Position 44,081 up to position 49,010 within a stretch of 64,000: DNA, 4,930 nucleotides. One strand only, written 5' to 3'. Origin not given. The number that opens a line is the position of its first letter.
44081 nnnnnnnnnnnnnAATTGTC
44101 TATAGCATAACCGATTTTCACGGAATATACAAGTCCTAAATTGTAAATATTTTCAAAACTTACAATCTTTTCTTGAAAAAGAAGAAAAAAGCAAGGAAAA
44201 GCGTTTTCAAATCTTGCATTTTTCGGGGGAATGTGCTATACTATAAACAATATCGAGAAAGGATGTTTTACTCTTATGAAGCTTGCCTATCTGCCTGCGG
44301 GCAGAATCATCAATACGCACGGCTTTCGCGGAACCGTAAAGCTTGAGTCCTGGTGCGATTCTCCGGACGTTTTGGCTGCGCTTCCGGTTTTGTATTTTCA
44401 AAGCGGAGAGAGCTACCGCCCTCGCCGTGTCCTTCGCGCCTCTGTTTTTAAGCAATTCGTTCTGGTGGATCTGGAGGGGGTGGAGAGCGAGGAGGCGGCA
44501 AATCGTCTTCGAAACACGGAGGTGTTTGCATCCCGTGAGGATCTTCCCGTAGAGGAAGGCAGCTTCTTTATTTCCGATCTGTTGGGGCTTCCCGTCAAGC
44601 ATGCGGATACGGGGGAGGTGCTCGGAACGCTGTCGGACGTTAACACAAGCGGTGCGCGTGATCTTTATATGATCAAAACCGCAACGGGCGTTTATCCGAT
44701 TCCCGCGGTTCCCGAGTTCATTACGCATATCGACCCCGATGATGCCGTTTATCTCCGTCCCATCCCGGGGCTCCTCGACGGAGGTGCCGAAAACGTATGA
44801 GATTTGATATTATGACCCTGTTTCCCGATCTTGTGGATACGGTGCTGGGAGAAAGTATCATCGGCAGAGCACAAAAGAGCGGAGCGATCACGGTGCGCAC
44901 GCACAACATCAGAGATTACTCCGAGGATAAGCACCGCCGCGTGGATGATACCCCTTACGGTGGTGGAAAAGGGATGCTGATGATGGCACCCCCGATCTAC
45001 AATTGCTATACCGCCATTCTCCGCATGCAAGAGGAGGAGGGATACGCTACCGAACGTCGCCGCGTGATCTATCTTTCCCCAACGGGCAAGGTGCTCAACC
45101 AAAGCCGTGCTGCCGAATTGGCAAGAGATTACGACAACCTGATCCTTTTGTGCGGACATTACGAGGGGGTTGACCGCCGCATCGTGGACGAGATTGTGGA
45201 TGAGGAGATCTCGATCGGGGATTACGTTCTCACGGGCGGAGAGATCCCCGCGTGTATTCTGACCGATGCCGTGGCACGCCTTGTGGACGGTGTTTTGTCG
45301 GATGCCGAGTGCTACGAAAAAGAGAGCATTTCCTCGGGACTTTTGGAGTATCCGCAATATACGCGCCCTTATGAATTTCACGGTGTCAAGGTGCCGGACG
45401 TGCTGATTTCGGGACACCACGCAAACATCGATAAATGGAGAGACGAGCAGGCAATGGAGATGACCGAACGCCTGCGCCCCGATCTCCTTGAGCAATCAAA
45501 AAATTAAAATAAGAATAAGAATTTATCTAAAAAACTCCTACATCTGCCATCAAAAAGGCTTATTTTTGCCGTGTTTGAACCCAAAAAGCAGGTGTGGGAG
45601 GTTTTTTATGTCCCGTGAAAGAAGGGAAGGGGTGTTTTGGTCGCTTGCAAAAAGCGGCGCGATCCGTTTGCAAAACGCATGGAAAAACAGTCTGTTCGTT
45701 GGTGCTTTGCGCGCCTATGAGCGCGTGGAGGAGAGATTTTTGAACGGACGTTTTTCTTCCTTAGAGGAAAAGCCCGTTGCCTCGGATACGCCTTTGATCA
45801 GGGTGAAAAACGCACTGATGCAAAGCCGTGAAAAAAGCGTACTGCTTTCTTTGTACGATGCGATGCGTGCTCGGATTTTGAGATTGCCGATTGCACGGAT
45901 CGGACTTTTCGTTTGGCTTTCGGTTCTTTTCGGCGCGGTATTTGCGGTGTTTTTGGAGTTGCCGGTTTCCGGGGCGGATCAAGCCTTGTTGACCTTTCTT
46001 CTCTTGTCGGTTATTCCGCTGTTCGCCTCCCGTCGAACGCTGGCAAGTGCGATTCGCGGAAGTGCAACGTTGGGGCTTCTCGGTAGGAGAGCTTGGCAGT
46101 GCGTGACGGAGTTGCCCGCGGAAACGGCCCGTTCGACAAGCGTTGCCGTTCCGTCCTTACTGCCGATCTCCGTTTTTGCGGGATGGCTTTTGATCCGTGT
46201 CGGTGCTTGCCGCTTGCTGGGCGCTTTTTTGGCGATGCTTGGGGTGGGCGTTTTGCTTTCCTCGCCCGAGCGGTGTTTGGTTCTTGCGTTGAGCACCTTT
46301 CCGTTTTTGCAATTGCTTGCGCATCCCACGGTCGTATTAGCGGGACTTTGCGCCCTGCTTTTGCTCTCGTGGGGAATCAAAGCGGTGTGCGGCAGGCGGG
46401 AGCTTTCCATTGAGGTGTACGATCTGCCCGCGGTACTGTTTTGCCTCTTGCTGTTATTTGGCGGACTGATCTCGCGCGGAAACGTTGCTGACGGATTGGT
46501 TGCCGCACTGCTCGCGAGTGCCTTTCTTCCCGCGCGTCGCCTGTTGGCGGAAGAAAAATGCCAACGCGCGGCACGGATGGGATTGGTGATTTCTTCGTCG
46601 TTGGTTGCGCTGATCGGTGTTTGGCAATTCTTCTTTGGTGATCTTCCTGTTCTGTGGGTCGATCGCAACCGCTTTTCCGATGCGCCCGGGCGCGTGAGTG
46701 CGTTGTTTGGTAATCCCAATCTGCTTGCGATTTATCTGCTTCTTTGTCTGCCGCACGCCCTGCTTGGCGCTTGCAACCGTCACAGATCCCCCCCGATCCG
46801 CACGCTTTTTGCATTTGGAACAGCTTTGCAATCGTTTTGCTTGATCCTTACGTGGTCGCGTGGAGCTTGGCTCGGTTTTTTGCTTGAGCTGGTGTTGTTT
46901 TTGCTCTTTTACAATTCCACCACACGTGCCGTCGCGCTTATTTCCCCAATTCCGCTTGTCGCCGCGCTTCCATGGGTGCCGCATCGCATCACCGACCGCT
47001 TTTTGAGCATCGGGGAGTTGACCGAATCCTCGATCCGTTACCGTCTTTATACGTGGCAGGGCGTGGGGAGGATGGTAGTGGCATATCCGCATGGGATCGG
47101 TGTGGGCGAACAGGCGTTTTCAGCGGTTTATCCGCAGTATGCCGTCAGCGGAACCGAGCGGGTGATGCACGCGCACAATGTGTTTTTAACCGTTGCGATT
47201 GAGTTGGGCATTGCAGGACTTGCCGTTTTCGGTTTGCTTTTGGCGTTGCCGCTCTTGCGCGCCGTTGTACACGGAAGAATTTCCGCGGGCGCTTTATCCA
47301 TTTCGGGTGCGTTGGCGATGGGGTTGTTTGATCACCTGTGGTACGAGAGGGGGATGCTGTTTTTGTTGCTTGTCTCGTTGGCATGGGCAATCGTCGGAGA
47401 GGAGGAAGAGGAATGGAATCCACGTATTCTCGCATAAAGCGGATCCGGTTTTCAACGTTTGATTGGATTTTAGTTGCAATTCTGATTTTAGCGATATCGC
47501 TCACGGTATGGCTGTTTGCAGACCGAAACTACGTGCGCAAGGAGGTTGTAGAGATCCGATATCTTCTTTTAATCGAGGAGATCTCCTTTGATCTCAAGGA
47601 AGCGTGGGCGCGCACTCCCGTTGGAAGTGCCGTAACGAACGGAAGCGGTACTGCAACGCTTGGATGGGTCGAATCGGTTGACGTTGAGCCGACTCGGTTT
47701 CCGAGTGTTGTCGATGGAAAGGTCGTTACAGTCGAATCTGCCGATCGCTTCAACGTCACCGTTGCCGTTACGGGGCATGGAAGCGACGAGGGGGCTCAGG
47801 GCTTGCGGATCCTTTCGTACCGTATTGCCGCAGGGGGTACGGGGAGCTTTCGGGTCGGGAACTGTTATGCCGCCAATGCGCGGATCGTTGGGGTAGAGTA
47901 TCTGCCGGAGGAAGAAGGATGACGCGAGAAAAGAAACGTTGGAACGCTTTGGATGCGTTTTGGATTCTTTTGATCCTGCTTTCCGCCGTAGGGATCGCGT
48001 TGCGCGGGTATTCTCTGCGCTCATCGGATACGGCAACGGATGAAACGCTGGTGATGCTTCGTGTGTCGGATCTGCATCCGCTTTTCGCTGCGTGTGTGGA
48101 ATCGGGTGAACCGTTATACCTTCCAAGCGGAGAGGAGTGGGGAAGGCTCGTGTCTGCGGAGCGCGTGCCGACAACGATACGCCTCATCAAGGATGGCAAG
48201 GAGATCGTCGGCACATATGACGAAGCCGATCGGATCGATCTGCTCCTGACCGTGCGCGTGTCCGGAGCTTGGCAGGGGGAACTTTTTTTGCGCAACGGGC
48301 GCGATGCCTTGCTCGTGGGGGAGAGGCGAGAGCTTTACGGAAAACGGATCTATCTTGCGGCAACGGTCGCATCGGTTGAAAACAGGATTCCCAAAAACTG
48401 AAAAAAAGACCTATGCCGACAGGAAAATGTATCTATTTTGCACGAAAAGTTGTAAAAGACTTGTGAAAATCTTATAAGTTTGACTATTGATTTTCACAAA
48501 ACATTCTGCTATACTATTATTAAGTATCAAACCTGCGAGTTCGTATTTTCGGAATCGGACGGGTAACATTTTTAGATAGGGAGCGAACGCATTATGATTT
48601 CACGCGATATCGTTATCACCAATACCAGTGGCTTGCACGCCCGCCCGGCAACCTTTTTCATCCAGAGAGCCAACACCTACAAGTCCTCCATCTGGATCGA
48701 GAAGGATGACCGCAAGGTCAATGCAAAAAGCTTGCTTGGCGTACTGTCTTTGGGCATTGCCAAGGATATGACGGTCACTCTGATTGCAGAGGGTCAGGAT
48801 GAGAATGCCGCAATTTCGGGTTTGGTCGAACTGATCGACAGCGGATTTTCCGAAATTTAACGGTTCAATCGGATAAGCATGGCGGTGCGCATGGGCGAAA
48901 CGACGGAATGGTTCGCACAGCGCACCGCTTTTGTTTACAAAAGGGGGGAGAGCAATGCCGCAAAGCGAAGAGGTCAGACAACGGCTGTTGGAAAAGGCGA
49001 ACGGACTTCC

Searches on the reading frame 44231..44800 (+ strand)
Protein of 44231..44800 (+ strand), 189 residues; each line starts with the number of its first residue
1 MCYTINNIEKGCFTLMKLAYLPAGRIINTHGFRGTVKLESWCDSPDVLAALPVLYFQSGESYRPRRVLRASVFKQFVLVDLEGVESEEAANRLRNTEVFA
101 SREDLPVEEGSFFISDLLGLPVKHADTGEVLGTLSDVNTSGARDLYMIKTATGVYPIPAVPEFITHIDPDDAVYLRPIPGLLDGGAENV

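Call 34: search_protein_families(library=ncbifam, proteins=[window:44231-44800:+], max_evalue=0.00001)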
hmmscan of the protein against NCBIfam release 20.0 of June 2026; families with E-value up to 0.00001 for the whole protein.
window:44231-44800:+ (189 aa): 3 families
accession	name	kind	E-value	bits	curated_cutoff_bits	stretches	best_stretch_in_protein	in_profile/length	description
TIGR02273.1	16S_RimM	equivalog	7e-30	103.6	66.2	1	23-172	4-156/166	ribosome maturation factor RimM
NF010403.0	PRK13829.1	equivalog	6.2e-21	74.6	145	1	23-187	10-175/177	16S rRNA-processing protein RimM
NF011186.0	PRK14592.1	equivalog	5e-12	45.9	190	1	24-152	9-135/171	16S rRNA-processing protein RimM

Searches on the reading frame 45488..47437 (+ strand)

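Call 34: search_protein_families(library=ncbifam, proteins=[window:45488-47437:+], max_evalue=0.00001)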
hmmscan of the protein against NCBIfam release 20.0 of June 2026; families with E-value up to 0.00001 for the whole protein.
window:45488-47437:+ (649 aa): 2 families
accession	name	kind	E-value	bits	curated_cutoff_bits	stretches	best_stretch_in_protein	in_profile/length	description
TIGR00947.1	2A73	equivalog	1.3e-28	100.2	366.4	1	299-620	56-405/425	IctB family putative bicarbonate transporter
NF012031.0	PRK15487.1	equivalog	1.4e-06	27.7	277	1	441-595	191-352/404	O-antigen ligase RfaL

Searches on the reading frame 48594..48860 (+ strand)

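Call 34: search_protein_families(library=ncbifam, proteins=[window:48594-48860:+], max_evalue=0.00001)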
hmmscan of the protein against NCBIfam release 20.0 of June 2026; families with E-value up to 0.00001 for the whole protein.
window:48594-48860:+ (88 aa): 9 families
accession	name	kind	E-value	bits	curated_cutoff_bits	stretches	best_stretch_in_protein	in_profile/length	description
TIGR01003.1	PTS_HPr_family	subfamily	4.6e-27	93.8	47.9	1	1-81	1-81/82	HPr family phosphocarrier protein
NF010354.0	PRK13782.1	equivalog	1.5e-26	92.2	123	1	1-82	1-82/85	HPr family phosphocarrier protein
NF010352.0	PRK13780.1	equivalog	5.1e-25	87.2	110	1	1-82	1-82/88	phosphocarrier protein HPr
NF041319.1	PTS-HPr_Halo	equivalog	1.9e-20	73.1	140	1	4-81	3-83/87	phosphocarrier protein HPr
NF008319.0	PRK11109.1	equivalog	5.7e-17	62.1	302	1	3-87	287-374/376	fused PTS fructose transporter subunit IIA/HPr protein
NF008104.0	PRK10850.1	equivalog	1.3e-16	60.5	153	1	1-81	1-81/85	phosphocarrier protein Hpr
NF010351.0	PRK13779.1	equivalog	6.9e-14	51.5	766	1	6-87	419-503/503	bifunctional PTS system fructose-specific transporter subunit IIA/HPr protein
NF008478.1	PRK11377.1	equivalog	5e-13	48.9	520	1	5-87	159-241/473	dihydroxyacetone kinase phosphoryl donor subunit DhaM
NF008146.0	PRK10897.1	equivalog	4.8e-12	46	119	1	3-87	4-89/90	PTS phosphocarrier protein NPr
